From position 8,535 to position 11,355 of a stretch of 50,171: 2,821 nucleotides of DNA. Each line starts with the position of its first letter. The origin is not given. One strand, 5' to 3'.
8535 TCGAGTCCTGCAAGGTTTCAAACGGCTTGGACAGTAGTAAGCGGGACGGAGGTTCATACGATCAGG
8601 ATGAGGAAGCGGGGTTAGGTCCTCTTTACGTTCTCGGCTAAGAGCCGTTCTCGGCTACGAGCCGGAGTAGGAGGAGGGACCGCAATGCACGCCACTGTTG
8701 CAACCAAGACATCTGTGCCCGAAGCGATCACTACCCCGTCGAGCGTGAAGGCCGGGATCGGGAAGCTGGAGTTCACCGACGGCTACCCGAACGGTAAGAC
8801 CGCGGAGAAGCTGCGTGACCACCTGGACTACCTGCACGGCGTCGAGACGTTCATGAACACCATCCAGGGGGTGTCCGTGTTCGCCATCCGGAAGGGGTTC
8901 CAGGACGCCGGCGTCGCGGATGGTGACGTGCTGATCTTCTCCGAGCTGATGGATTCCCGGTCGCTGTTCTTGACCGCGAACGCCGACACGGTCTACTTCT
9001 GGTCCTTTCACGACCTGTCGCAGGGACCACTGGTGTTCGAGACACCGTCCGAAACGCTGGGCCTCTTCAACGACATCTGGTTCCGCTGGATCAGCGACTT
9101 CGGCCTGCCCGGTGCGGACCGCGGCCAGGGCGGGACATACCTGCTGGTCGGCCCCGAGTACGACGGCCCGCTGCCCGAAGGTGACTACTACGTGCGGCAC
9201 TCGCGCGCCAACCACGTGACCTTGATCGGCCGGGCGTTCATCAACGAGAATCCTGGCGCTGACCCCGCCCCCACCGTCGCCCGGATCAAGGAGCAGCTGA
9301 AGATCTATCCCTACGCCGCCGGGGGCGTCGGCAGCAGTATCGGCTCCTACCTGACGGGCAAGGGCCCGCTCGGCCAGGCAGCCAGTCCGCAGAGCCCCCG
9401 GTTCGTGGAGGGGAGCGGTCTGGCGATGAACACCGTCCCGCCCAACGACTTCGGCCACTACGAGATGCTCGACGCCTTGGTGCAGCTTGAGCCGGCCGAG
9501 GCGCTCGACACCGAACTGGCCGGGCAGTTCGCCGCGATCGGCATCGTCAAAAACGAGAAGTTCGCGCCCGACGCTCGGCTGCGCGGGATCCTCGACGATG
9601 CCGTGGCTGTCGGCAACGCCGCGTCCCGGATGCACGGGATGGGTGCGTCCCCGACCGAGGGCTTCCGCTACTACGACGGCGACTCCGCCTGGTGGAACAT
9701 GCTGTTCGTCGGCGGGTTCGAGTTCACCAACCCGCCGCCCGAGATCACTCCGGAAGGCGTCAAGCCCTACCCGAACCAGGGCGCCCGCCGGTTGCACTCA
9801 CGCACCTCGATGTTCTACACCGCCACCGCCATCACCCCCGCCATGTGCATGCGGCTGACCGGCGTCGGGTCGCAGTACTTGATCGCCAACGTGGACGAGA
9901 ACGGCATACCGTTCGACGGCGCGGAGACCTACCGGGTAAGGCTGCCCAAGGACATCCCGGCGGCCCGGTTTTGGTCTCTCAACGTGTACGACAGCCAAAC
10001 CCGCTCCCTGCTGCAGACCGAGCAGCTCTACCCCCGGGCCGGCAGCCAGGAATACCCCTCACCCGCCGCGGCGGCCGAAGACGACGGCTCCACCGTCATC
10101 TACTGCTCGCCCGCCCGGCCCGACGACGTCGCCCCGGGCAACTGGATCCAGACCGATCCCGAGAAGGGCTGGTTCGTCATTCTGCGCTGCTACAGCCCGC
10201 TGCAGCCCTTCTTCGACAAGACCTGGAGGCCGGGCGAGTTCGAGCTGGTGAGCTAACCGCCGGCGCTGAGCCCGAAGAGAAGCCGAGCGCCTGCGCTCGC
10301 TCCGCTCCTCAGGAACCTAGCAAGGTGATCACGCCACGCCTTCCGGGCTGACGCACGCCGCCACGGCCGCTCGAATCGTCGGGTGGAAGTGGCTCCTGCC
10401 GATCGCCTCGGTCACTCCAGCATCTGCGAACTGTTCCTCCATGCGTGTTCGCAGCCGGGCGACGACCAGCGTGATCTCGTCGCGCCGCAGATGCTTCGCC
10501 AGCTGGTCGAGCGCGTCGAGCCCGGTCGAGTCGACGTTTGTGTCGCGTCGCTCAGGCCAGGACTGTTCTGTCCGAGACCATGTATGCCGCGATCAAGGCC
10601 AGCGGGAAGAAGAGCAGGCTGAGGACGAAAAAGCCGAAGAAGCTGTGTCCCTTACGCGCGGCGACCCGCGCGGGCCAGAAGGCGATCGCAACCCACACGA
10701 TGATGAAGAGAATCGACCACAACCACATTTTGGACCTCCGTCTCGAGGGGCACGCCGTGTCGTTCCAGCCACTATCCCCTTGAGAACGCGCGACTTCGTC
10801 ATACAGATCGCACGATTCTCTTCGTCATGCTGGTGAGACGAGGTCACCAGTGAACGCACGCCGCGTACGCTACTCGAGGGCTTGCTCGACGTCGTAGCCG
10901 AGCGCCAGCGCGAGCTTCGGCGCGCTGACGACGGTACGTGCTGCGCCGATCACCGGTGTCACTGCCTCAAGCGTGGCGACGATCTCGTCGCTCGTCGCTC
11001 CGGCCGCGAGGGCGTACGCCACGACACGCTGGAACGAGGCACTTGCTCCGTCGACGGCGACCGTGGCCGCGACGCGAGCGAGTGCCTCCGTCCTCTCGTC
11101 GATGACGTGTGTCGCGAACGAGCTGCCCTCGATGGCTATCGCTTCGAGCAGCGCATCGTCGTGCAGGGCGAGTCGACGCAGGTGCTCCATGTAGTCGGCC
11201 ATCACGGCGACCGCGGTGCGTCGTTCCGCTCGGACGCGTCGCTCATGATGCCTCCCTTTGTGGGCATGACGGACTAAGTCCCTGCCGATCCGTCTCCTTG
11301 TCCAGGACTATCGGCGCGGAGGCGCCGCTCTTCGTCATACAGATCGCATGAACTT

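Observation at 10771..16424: Five copies of a ~24-bp dyad box with fixed spacing to an ATAGT hexamer, clustered around a LAL/LuxR regulator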

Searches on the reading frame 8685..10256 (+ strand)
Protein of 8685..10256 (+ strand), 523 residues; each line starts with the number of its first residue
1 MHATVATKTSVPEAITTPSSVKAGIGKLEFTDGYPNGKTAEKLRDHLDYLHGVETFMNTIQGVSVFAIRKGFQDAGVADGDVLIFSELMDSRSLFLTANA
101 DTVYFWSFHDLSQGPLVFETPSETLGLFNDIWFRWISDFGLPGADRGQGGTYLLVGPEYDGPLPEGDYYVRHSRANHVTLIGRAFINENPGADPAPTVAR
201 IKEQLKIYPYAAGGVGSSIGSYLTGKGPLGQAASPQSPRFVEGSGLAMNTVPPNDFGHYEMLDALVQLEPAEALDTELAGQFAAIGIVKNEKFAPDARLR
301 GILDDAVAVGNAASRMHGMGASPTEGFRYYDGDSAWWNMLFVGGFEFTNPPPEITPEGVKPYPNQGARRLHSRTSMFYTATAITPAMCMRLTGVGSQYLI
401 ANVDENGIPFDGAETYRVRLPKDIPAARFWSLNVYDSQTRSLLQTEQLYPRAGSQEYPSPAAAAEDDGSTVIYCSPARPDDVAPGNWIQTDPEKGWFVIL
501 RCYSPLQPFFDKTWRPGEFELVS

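Call 8: search_protein_families(library=pfam, proteins=[window:8685-10256:+], max_evalue=0.01)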
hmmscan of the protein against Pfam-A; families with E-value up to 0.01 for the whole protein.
window:8685-10256:+ (523 aa): 2 families
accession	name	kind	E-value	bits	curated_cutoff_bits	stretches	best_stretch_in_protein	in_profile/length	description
PF06863.17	DUF1254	-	3.5e-28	98.9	22.2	1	88-209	10-133/133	Protein of unknown function (DUF1254)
PF06742.16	DUF1214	-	2.7e-27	96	25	1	396-506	2-111/112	Protein of unknown function (DUF1214)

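Call 60: search_solved_structures(query=window:8685-10256:+, max_evalue=0.001)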
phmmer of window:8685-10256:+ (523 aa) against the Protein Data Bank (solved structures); distinct sequences matched with E-value up to 0.001: 2.
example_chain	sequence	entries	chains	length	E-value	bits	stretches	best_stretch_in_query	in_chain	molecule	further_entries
3vb9_A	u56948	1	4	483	1.8e-45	158.8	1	19-522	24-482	Uncharacterized protein VPA0735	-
2p3y_A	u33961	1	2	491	1.9e-45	158.7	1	19-522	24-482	Hypothetical protein VPA0735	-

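Call 61: search_protein_families(library=ncbifam, proteins=[window:8685-10256:+], max_evalue=0.01)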
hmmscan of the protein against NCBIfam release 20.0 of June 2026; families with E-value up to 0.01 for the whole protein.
window:8685-10256:+ (523 aa): 0 families

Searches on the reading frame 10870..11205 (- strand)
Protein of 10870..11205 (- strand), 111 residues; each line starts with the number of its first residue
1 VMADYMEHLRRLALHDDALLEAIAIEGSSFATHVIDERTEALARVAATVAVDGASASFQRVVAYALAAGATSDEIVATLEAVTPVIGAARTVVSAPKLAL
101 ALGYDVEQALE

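Call 8: search_protein_families(library=pfam, proteins=[window:10870-11205:-], max_evalue=0.01)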
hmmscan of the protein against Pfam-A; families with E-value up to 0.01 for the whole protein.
window:10870-11205:- (111 aa): 1 family
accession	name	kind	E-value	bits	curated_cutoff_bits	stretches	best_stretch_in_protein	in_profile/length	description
PF02627.25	CMD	-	0.0059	17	23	1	34-91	19-75/84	Carboxymuconolactone decarboxylase family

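Call 61: search_protein_families(library=ncbifam, proteins=[window:10870-11202:-], max_evalue=0.01)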
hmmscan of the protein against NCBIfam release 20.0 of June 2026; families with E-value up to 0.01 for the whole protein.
window:10870-11202:- (110 aa): 1 family
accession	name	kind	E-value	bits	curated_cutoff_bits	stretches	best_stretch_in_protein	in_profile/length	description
NF041047.1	GSU3128_fam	equivalog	0.0011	19.1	110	1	32-78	15-60/84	GSU3128 family (seleno)protein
